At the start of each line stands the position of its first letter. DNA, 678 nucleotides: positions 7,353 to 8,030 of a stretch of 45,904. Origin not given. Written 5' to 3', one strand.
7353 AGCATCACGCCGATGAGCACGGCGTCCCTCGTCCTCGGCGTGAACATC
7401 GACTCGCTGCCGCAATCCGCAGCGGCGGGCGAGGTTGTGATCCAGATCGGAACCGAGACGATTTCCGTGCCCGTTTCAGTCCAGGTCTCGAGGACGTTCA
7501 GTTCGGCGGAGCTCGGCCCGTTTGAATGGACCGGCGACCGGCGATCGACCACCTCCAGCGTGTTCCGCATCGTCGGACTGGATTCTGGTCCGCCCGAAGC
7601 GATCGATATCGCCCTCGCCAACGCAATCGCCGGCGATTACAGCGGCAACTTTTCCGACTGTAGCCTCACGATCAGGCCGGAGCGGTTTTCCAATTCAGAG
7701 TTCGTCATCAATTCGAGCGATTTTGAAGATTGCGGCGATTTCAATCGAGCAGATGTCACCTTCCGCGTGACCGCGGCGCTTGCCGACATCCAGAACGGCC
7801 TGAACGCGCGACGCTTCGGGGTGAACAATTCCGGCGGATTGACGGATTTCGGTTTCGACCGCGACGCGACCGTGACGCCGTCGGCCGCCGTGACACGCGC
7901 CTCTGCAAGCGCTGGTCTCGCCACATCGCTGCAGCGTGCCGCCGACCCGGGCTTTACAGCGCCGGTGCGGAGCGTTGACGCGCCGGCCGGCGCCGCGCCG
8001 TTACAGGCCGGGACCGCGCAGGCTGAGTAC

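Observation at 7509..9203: Four tandem copies of an unrecognised ~117-aa two-cysteine domain forming the C-terminal third of the S8 protease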

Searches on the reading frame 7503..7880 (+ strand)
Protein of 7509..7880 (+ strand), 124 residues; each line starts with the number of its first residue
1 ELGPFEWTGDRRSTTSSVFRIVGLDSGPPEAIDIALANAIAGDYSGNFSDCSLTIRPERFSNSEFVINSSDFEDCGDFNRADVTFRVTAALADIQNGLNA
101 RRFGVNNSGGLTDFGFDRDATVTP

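Call 3: search_protein_families(library=pfam, proteins=[window:7509-7880:+], max_evalue=1)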
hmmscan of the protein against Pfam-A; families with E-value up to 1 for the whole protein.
window:7509-7880:+ (124 aa): 0 families

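Call 4: search_protein_families(library=ncbifam, proteins=[window:7509-7880:+], max_evalue=1)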
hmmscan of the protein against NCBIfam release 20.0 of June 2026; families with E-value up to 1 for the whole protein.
window:7509-7880:+ (124 aa): 1 family
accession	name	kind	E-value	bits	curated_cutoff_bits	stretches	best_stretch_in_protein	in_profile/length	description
NF011816.0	PRK15288.1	equivalog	0.056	13.1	253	1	45-107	32-97/176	putative minor fimbrial subunit StfG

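Call 8: search_solved_structures(query=A1, max_evalue=10)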
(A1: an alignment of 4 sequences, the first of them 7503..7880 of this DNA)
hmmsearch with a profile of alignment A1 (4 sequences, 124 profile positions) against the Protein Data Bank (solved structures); distinct sequences matched with E-value up to 10: 2.
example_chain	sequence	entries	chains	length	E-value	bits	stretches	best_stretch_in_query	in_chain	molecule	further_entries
2vxa_A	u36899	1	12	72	0.97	12.7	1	18-44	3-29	DODECIN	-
5hhj_A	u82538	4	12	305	1.6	12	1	24-80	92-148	Retron-type reverse transcriptase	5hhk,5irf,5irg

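Call 11: find_homologous_proteins(query=A1, max_evalue=0.001)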
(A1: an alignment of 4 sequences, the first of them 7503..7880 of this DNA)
Query A1 (4 sequences) (126 aa, profile of the alignment): 2 proteins with E <= 0.001 among 2434 candidates.
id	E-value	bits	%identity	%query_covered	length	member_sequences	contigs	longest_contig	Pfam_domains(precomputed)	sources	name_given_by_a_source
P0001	8.8e-50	186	56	93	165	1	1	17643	-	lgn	-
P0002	2.1e-26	110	54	63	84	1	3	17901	-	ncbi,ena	-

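Call 14: find_encoding_contigs(protein=P0001, flank=10000)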
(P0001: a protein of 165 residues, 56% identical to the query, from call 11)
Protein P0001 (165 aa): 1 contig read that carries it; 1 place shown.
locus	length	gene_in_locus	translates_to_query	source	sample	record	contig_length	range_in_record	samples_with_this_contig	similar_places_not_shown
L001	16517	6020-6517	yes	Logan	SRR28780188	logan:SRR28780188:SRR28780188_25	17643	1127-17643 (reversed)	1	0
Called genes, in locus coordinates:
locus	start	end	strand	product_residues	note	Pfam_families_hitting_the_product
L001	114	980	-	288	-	PF01551:Peptidase_M23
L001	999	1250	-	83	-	PF09866:DUF2093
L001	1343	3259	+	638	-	PF02518:HATPase_c (weak), PF13589:HATPase_c_3, PF01119:DNA_mis_repair, PF08676:MutL_C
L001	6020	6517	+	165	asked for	-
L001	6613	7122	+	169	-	PF01252:Peptidase_A8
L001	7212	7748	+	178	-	PF11233:DUF3035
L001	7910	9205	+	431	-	PF01979:Amidohydro_1, PF07969:Amidohydro_3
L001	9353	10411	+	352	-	PF01636:APH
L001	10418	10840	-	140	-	-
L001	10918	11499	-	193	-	PF00440:TetR_N (weak)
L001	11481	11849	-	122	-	-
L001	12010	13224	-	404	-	PF02771:Acyl-CoA_dh_N, PF02770:Acyl-CoA_dh_M, PF00441:Acyl-CoA_dh_1, PF08028:Acyl-CoA_dh_2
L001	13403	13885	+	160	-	PF00583:Acetyltransf_1, PF13673:Acetyltransf_10, PF13508:Acetyltransf_7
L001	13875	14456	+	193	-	PF13302:Acetyltransf_3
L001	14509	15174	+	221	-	-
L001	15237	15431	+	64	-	-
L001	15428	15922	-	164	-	PF00383:dCMP_cyt_deam_1, PF14437:MafB19-deam, PF14439:Bd3614-deam (weak)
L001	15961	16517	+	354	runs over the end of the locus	PF01479:S4, PF00849:PseudoU_synth_2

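Call 15: find_encoding_contigs(protein=P0002, flank=10000)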
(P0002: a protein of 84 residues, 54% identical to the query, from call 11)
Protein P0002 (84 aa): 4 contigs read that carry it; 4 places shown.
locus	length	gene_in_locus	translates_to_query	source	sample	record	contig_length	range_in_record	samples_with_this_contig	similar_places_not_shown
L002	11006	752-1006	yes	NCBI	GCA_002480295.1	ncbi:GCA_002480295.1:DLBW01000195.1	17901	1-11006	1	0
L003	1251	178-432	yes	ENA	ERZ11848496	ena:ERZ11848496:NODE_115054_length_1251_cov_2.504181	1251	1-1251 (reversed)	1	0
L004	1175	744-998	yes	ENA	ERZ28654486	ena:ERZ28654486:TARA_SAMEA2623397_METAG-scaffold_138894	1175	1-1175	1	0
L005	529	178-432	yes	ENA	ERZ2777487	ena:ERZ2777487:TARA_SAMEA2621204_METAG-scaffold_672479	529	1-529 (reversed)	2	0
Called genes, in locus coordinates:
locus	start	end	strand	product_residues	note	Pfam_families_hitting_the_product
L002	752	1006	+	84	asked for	-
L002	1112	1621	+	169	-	PF01252:Peptidase_A8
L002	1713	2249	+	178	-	PF11233:DUF3035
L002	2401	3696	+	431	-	PF01979:Amidohydro_1, PF07969:Amidohydro_3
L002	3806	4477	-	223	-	-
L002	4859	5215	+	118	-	-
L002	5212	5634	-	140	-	-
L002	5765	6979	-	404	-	PF02771:Acyl-CoA_dh_N, PF02770:Acyl-CoA_dh_M, PF00441:Acyl-CoA_dh_1, PF08028:Acyl-CoA_dh_2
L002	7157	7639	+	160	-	PF00583:Acetyltransf_1, PF13673:Acetyltransf_10, PF13508:Acetyltransf_7, PF08445:FR47 (faint)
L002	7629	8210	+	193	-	PF13302:Acetyltransf_3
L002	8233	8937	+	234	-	-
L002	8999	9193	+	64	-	-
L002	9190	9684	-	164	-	PF00383:dCMP_cyt_deam_1, PF14437:MafB19-deam, PF14439:Bd3614-deam (weak)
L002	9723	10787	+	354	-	PF01479:S4, PF00849:PseudoU_synth_2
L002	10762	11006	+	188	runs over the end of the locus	PF03602:Cons_hypoth95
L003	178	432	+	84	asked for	-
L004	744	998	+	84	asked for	-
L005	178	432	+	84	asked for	-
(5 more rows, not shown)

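Call 17: predict_structure(alignment_id=A1)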
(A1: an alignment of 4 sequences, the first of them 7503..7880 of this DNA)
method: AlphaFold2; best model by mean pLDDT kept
length: 126 residues; sequences in the alignment: 4
mean_pLDDT: 77.7   pTM: 0.74
mean pLDDT of the five models: 77.7, 70.2, 69.9, 65.3, 59.8
residues with pLDDT >= 90: 35; 70-90: 59; 50-70: 18; < 50: 14
segments of 3 or more residues with pLDDT < 50: 107-117, 124-126
pLDDT, mean of each block of 10 residues (from residue 1): 85 62 90 92 82 89 89 79 87 87 62 45 48
secondary structure, 60 per line:
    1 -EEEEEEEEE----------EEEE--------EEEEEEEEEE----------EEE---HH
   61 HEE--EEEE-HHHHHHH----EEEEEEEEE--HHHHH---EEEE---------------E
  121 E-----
elements in order: E2-10 E21-24 E33-42 E53-55 E66-69 H71-77 E82-90 H93-97 E101-104

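Call 21: fold_search(model_id=the predicted structure, library=pdb)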
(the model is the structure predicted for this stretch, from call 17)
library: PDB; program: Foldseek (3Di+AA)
matches with E <= 10: 308; with E <= 0.001: 0
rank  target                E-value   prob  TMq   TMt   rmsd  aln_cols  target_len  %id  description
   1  6ncl_a6               2.7e-01  0.23  0.28  0.23   9.0       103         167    8  Near-atomic structure of icosahedrally averaged PBCV-1 capsid (released 2019-01-30)
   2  3gfu_A                3.0e-01  0.08  0.19  0.14  17.4       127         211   11  FaeE-FaeG chaperone-major pilin complex of F4 ac 5/95 fimbriae (released 2009-10-20)
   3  7dou_4                3.2e-01  0.14  0.25  0.25   9.1       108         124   13  Trimeric cement protein structure of Helicobacter pylori bacteriophage KHP40 (released 2021-10-27)
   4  3gfu_C                3.2e-01  0.08  0.20  0.14  16.3       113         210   12  FaeE-FaeG chaperone-major pilin complex of F4 ac 5/95 fimbriae (released 2009-10-20)
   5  3gew_B                3.7e-01  0.07  0.19  0.13  17.0       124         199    8  FaeE-FaeG chaperone-major pilin complex of F4 ad fimbriae (released 2009-10-20)
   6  3gew_C                3.9e-01  0.08  0.20  0.15  16.5       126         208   11  FaeE-FaeG chaperone-major pilin complex of F4 ad fimbriae (released 2009-10-20)
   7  3f65_E                6.1e-01  0.06  0.18  0.13  16.4       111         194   10  The F4 fimbrial chaperone FaeE does not self-cap its interactive surfaces (released 2009-05-19)
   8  3f65_H                6.5e-01  0.08  0.20  0.18  14.2       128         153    9  The F4 fimbrial chaperone FaeE does not self-cap its interactive surfaces (released 2009-05-19)
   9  3f65_D                7.6e-01  0.07  0.20  0.17  14.2       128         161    9  The F4 fimbrial chaperone FaeE does not self-cap its interactive surfaces (released 2009-05-19)
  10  3f6i_B                9.5e-01  0.08  0.23  0.17  13.3       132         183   11  Structure of the SeMet labeled F4 fibrial chaperone FaeE (released 2009-05-19)
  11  3f65_A                1.0e+00  0.06  0.21  0.15  17.1       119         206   11  The F4 fimbrial chaperone FaeE does not self-cap its interactive surfaces (released 2009-05-19)
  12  5brz_D                1.2e+00  0.06  0.23  0.16  15.2       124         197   11  MAGE-A3 reactive TCR in complex with MAGE-A3 in HLA-A1 (released 2016-03-02)
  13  9d06_A                1.2e+00  0.06  0.22  0.15  16.0       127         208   13  Crystal structure of IgG1 FC M252R at pH 5.6 (released 2026-03-18)
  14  7vrn_A                1.4e+00  0.08  0.25  0.12   7.1       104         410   12  Structure of infectious bursal disease virus Gt strain (released 2022-03-30)
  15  7vrn_C                1.5e+00  0.08  0.28  0.13  12.9       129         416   10  Structure of infectious bursal disease virus Gt strain (released 2022-03-30)
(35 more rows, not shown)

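Call 23: search_protein_families(library=pfam, proteins=[L001:3383-6514:+], max_evalue=1)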
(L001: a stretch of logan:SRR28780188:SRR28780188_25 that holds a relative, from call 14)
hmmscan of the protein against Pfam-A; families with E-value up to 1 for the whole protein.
L001:3383-6514:+ (1044 aa): 3 families
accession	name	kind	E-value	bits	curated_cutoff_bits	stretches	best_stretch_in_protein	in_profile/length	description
PF15418.12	DUF4625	-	0.0025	18.5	27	1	356-386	94-124/131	Domain of unknown function (DUF4625)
PF19077.6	Big_13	-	0.053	14.4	27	1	361-385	68-92/102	Bacterial Ig-like domain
PF17766.7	fn3_6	-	0.068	13.8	26.4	1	34-60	42-70/99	Fibronectin type-III domain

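Call 25: search_protein_representatives(alignment_id=A1)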
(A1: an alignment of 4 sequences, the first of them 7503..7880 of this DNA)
Query: 4 sequences, 124 profile positions. Proteins with E-value up to 0.001 (for the whole library): 59; up to 1e-10: 22; up to 1e-30: 19. The best 59 are listed.
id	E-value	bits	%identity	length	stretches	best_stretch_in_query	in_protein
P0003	3.2e-184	618.3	-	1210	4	2-122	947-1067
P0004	2.6e-164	554.0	-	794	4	2-122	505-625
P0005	1.7e-153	519.1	-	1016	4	2-120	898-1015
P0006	2.4e-153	518.6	-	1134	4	3-120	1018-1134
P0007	4.5e-152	514.5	-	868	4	3-122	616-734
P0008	1.9e-141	480.1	-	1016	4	2-120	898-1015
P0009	4.8e-141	478.8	-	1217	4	2-120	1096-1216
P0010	3.2e-140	476.2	-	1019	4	4-123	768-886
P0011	2.8e-138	469.9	-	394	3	2-121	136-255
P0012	1.1e-131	448.6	-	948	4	3-120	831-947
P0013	2.5e-120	412.0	-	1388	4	2-120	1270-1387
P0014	3.2e-110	379.3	-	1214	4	3-122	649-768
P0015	2.9e-106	366.5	-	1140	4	2-120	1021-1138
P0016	5.1e-103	356.0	-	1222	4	2-120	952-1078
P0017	1.1e-92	322.7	-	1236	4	2-121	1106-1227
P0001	2.8e-50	185.7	-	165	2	2-124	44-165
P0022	3.4e-13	65.9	-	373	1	40-114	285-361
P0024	3.0e-10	56.4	-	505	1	5-120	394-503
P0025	7.1e-10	55.2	-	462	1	7-120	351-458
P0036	7.3e-07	45.4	-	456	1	2-100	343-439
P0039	1.7e-06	44.2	-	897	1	7-120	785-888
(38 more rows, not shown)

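Call 28: search_protein_families(library=pfam, alignment_id=A2, max_evalue=0.01)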
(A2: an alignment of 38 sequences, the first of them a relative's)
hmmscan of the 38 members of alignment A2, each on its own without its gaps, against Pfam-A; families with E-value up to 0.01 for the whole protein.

A. member 1, P0024 (505 aa): 0 families

B. families by the number of members that match (of 38 scanned): 15 families
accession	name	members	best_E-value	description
PF01390.26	SEA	1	2.8e-124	SEA domain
PF02089.21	Palm_thioest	1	1.2e-27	Palmitoyl protein thioesterase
PF20855.2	VP1_protrusion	1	5.7e-11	CPV Capsid shell protein VP1, small protrusion domain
PF04777.18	Evr1_Alr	1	6e-10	Erv1 / Alr family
PF02810.21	SEC-C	1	2e-09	SEC-C motif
PF13191.12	AAA_16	1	8.2e-08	AAA ATPase domain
PF18375.7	CDH1_2_SANT_HL1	1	8.2e-05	CDH1/2 SANT-Helical linker 1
PF24547.1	DUF7601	1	0.00021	Domain of unknown function (DUF7601)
PF01674.24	Lipase_2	1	0.00053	Lipase (class 2)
PF23907.1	DUF7249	1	0.0016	Family of unknown function (DUF7249)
PF04796.18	RepA_C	1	0.0035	Plasmid encoded RepA protein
PF24704.1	DUF7667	1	0.0053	Family of unknown function (DUF7667)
PF13401.12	AAA_22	1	0.0081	AAA domain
PF13734.11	Inhibitor_I69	1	0.0093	Spi protease inhibitor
PF15926.10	RNF220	1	0.0096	E3 ubiquitin-protein ligase RNF220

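Call 39: find_related_loci(query=A1, collection=genome_contigs, flank=6000)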
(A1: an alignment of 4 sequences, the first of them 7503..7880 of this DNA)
Query A1 (126 aa) in genome_contigs; peptide patterns used: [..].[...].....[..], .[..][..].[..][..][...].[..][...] (x = any residue, [..] = any of these).
34 stretches matched a pattern; 5 encode a relative of the query (tblastn E <= 1e-3); 5 distinct loci.
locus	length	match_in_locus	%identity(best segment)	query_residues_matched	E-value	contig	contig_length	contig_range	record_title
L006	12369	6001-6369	57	1-123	5e-44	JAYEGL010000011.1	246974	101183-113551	MAG: Pseudomonadota bacterium isolate MAG247 MAG247_11, whole genome shotgun sequence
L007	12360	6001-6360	49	4-121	5e-38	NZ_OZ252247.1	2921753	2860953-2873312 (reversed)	MAG: Oceanicaulis sp. isolate f3427527-7ec8-48be-bdd0-30c3e14e279b chromosome 1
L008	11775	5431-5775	55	4-119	7e-38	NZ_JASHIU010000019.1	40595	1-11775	Oceanicaulis sp. MMSF_3324 NODE_19_length_40595_cov_33.638235, whole genome shotgun sequence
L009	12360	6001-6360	48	4-121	4e-37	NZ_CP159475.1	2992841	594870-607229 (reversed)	Oceanicaulis alexandrii strain ac9 chromosome, complete genome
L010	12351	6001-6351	54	2-119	4e-41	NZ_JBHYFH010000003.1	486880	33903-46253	MAG: Oceanicaulis sp. isolate CCAP1475_9_bin-010 CCAP1475_9_bin-010_c3, whole genome shotgun sequence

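Call 45: find_encoding_contigs(protein=P0024, flank=8000, max_places=3)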
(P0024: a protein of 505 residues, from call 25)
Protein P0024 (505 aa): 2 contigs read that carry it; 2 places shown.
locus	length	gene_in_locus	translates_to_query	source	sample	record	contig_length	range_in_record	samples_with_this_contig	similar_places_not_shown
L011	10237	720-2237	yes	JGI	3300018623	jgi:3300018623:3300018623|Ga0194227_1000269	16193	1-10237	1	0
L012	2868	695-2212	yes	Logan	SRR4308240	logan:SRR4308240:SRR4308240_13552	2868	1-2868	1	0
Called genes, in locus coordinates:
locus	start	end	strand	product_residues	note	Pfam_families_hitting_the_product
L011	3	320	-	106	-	?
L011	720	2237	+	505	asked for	-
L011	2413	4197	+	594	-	PF00437:T2SSE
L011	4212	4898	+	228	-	PF08242:Methyltransf_12 (faint)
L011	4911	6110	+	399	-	PF28597:T2SSF_N, PF00482:T2SSF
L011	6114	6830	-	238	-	PF13489:Methyltransf_23 (weak), PF08242:Methyltransf_12 (weak)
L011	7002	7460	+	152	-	PF08334:T2SSG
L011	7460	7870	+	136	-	-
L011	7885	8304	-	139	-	-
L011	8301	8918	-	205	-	-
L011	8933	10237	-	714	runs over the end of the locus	PF03958:Secretin_N (weak), PF00263:Secretin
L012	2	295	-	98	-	?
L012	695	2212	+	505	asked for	-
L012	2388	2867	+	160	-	?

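Call 46: find_encoding_contigs(protein=P0036, flank=10000, max_places=2)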
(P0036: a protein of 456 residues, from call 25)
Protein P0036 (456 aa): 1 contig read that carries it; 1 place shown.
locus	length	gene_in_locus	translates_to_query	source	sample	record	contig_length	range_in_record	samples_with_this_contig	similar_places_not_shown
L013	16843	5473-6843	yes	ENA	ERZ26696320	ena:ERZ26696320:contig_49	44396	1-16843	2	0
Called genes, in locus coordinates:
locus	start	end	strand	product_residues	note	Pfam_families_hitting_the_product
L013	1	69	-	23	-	?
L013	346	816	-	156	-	-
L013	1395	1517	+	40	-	-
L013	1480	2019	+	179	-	PF13632:Glyco_trans_2_3 (weak)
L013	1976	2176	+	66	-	-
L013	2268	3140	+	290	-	PF00483:NTP_transferase, PF12804:NTP_transf_3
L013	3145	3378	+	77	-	PF00908:dTDP_sugar_isom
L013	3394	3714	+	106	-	PF00908:dTDP_sugar_isom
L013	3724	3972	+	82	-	PF01370:Epimerase, PF02719:Polysacc_synt_2 (weak), PF01073:3Beta_HSD (weak), PF16363:GDP_Man_Dehyd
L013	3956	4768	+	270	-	PF01370:Epimerase, PF07993:NAD_binding_4 (weak), PF16363:GDP_Man_Dehyd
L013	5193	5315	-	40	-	-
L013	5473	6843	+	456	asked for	-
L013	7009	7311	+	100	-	-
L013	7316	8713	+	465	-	PF00437:T2SSE, PF25199:nSTAND_NTPase5 (faint)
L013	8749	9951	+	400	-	PF28597:T2SSF_N (weak), PF00482:T2SSF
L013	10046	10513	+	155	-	PF07963:N_methyl (weak), PF08334:T2SSG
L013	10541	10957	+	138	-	-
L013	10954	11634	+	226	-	-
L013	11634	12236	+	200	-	-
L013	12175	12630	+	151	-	-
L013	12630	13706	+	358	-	-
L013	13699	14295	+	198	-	-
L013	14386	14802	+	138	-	-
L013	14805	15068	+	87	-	PF07963:N_methyl (weak)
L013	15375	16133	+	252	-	-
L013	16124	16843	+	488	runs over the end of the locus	PF00263:Secretin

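Call 47: find_encoding_contigs(protein=P0025, flank=10000, max_places=2)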
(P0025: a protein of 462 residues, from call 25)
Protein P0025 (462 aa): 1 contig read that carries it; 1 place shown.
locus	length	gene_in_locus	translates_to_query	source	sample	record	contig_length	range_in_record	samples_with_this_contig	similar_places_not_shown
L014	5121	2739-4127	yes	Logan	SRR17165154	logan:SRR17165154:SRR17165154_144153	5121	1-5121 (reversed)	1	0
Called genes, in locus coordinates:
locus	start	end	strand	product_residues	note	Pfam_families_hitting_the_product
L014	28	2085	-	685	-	PF07719:TPR_2 (faint), PF13181:TPR_8 (faint), PF13428:TPR_14 (faint), PF14559:TPR_19 (faint), PF13844:Glyco_transf_41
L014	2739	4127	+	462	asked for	-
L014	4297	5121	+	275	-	?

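Call 57: find_homologous_proteins(query=A4, max_evalue=0.001)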
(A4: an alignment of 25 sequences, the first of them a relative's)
Query A4 (25 sequences) (505 aa, profile of the alignment): 7 proteins with E <= 0.001 among 8000 candidates.
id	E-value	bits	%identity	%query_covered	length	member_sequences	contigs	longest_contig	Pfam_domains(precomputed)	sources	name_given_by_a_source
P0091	5.4e-138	479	33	99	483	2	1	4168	-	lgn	-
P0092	4.5e-126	440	43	29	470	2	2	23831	-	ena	-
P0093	1.0e-125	439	43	29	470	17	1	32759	-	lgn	-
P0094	5.8e-112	393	88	2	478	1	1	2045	-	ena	-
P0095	4.4e-111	391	74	5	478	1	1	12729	-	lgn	-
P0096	1.6e-108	382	36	37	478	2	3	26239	-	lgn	-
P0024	6.7e-107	377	100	100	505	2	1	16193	-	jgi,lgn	-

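Call 58: find_encoding_contigs(protein=P0093, flank=10000, max_places=2)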
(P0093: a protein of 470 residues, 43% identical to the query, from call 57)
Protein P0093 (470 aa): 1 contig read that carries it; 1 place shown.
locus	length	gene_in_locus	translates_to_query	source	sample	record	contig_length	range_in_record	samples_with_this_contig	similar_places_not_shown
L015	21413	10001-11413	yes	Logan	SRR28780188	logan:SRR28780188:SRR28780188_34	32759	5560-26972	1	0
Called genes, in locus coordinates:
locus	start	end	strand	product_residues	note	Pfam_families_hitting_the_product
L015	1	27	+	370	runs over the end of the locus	PF01041:DegT_DnrJ_EryC1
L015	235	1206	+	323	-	PF01507:PAPS_reduct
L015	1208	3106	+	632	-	PF00009:GTP_EFTU, PF01926:MMR_HSR1 (faint), PF13671:AAA_33 (faint), PF22594:GTP-eEF1A_C, PF01583:APS_kinase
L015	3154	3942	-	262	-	PF00459:Inositol_P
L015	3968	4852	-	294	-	PF00483:NTP_transferase, PF12804:NTP_transf_3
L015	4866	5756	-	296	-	PF04321:RmlD_sub_bind, PF01370:Epimerase, PF16363:GDP_Man_Dehyd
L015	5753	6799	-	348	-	PF00106:adh_short (faint), PF01073:3Beta_HSD, PF01370:Epimerase, PF02719:Polysacc_synt_2, PF04321:RmlD_sub_bind, PF16363:GDP_Man_Dehyd, PF07993:NAD_binding_4 (weak)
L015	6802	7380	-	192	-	PF00908:dTDP_sugar_isom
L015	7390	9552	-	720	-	PF00515:TPR_1 (faint), PF13428:TPR_14 (faint), PF14559:TPR_19 (faint), PF00685:Sulfotransfer_1, PF13469:Sulfotransfer_3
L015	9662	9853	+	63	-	-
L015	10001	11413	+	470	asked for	-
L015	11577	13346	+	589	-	PF00437:T2SSE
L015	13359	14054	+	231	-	PF08242:Methyltransf_12 (weak)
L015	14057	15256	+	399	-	PF28597:T2SSF_N, PF00482:T2SSF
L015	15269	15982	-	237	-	PF13489:Methyltransf_23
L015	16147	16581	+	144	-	PF07963:N_methyl (weak), PF08334:T2SSG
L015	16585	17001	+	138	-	PF07963:N_methyl (weak)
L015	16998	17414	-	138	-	-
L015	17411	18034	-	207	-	PF01478:Peptidase_A24 (weak)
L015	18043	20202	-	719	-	PF03958:Secretin_N (weak), PF00263:Secretin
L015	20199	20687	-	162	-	PF23893:Y4YQ_C (weak)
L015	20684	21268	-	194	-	-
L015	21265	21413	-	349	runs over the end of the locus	-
